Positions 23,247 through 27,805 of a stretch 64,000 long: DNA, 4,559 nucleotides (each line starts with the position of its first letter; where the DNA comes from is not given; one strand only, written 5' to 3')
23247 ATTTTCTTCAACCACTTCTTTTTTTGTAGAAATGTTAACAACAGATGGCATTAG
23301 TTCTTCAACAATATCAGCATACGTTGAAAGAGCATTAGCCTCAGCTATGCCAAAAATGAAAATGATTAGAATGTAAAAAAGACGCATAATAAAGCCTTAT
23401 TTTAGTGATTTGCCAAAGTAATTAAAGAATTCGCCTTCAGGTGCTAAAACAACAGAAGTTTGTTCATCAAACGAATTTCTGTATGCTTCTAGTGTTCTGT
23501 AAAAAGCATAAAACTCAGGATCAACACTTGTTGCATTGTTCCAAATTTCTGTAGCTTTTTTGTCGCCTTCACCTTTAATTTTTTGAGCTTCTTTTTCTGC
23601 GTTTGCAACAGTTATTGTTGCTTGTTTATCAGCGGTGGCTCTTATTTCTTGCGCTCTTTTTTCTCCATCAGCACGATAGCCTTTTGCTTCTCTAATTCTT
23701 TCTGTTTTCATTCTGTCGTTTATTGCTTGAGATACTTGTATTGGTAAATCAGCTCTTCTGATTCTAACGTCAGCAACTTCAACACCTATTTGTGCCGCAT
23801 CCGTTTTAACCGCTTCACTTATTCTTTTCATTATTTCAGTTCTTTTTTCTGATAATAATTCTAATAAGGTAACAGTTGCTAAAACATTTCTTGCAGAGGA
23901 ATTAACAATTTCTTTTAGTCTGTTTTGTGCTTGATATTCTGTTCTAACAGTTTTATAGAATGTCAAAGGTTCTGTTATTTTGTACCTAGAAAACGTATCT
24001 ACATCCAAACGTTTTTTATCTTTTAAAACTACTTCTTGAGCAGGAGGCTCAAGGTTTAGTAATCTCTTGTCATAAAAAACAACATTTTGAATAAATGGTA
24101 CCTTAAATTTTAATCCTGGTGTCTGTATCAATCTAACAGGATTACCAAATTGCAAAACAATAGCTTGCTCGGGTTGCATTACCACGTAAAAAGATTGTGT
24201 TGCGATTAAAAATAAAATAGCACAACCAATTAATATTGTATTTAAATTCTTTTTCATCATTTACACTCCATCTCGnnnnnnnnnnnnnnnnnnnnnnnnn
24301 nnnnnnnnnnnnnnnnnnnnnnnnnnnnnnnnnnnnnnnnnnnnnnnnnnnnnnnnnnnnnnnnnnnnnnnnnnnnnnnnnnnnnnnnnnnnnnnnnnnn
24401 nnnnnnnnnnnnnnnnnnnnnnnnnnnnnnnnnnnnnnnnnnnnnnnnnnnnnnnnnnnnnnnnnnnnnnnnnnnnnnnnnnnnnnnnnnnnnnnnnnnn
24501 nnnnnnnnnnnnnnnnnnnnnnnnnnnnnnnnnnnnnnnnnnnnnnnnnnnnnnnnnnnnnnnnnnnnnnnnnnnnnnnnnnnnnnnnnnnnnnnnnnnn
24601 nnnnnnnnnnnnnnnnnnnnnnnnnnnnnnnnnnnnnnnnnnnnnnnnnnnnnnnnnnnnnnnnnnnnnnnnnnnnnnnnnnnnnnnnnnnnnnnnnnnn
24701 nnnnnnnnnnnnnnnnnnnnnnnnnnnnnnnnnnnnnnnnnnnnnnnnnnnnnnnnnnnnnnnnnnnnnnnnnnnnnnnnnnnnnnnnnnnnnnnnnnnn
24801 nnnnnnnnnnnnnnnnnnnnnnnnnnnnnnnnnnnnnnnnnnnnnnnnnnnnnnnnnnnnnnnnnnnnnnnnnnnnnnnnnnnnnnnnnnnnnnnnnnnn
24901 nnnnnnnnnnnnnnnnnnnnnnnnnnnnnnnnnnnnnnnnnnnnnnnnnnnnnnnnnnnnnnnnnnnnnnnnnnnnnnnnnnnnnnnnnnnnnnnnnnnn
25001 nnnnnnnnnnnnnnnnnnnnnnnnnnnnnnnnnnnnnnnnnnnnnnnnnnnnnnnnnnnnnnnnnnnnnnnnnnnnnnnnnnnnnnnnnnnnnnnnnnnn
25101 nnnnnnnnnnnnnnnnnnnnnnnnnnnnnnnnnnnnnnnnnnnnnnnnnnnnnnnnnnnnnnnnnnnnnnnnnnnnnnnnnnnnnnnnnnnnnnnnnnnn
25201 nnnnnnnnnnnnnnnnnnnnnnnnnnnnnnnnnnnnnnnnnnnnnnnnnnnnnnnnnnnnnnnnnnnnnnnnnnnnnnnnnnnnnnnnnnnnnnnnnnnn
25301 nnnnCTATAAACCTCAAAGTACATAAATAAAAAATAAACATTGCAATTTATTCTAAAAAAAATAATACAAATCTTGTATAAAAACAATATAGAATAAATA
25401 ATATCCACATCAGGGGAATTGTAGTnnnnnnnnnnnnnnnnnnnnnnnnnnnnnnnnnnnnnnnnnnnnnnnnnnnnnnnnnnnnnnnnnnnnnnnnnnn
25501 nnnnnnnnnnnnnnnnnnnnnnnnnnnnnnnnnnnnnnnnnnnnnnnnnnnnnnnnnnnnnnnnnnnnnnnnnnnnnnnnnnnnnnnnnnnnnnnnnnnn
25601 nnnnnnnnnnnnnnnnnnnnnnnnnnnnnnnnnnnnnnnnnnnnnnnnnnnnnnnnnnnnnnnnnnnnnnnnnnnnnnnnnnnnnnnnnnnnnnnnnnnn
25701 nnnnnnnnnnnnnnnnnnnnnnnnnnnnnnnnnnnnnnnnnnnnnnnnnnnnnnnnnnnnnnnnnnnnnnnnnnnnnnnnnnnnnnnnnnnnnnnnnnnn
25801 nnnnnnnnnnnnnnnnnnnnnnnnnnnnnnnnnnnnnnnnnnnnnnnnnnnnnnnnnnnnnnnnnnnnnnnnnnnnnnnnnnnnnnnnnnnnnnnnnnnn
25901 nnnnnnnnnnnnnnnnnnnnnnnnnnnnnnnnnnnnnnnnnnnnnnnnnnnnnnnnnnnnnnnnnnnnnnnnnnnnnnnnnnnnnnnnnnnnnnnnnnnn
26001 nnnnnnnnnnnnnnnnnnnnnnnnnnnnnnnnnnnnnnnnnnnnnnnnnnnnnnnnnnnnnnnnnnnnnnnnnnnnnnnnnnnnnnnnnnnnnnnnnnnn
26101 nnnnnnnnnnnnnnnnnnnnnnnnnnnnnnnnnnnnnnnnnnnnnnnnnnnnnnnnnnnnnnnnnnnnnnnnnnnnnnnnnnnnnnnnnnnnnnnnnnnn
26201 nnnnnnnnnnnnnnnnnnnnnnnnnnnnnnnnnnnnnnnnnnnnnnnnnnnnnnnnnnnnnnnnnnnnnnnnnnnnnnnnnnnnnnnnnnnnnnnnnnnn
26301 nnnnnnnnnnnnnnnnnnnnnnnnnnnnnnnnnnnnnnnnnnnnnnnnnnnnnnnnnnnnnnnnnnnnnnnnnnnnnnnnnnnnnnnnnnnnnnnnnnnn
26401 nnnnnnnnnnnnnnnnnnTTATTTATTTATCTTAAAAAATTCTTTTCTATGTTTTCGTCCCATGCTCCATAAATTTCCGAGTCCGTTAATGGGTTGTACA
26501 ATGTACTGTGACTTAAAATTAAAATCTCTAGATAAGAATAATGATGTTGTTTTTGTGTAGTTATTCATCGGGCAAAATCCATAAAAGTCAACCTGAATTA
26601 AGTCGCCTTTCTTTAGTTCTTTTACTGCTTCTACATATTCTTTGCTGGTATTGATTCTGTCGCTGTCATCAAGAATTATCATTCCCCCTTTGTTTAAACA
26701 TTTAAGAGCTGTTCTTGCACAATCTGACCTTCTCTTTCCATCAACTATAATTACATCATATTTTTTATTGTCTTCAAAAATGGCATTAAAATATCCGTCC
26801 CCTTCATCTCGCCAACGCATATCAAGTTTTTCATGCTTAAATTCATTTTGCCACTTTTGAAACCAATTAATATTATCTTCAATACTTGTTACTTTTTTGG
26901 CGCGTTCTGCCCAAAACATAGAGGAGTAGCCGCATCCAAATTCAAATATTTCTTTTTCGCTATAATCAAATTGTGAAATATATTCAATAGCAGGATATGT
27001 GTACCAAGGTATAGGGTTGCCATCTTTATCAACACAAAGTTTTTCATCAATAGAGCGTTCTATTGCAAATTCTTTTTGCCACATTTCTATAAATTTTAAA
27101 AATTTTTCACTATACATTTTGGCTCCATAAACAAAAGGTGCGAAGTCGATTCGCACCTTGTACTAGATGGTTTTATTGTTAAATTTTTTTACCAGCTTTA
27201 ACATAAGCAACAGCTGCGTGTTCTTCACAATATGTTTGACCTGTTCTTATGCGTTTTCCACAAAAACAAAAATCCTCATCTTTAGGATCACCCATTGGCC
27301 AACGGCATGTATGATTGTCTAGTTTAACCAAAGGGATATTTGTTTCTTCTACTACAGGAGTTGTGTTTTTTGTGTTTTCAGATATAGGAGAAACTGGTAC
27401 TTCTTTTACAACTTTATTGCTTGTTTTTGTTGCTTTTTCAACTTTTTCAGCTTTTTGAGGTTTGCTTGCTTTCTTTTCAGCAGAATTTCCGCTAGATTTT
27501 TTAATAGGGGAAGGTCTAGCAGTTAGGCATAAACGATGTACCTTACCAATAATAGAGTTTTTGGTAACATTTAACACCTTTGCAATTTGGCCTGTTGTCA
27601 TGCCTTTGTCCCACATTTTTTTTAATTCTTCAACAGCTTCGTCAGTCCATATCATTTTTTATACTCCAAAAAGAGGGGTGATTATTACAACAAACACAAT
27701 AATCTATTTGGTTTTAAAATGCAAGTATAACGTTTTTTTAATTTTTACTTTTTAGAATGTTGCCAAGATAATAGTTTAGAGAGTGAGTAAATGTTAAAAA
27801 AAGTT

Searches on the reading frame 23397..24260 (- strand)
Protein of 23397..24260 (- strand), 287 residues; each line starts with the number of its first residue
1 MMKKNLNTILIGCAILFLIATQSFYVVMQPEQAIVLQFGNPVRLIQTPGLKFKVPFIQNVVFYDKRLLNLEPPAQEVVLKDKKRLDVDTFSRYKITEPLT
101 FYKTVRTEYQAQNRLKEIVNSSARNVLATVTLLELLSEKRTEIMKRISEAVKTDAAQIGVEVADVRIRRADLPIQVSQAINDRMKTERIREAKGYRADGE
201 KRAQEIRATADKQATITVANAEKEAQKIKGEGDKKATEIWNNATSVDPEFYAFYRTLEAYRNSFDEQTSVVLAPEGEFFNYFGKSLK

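Call 62: search_protein_families(library=pfam, proteins=[window:23397-24260:-], max_evalue=0.0001)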
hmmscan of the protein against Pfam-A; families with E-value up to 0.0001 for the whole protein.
window:23397-24260:- (287 aa): 2 families
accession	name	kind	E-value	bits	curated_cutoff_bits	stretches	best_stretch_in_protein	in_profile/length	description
PF01145.31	Band_7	-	8.6e-35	120.8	23.6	1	27-201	3-176/176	SPFH domain / Band 7 family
PF13421.11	Band_7_1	-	7.1e-05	23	24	0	52-184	62-207/211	SPFH domain-Band 7 family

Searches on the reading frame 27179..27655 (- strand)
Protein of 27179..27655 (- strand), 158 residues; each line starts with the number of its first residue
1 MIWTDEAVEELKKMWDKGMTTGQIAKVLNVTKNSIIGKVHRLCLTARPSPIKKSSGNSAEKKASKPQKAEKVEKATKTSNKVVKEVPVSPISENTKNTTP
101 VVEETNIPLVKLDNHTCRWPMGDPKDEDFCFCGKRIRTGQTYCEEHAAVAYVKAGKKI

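Call 62: search_protein_families(library=pfam, proteins=[window:27179-27655:-], max_evalue=0.0001)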
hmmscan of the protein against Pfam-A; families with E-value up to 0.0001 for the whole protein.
window:27179-27655:- (158 aa): 1 family
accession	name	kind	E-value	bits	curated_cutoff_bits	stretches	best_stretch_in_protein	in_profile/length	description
PF07750.17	GcrA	-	4.2e-41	141.3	26.9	1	1-154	1-148/155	GcrA cell cycle regulator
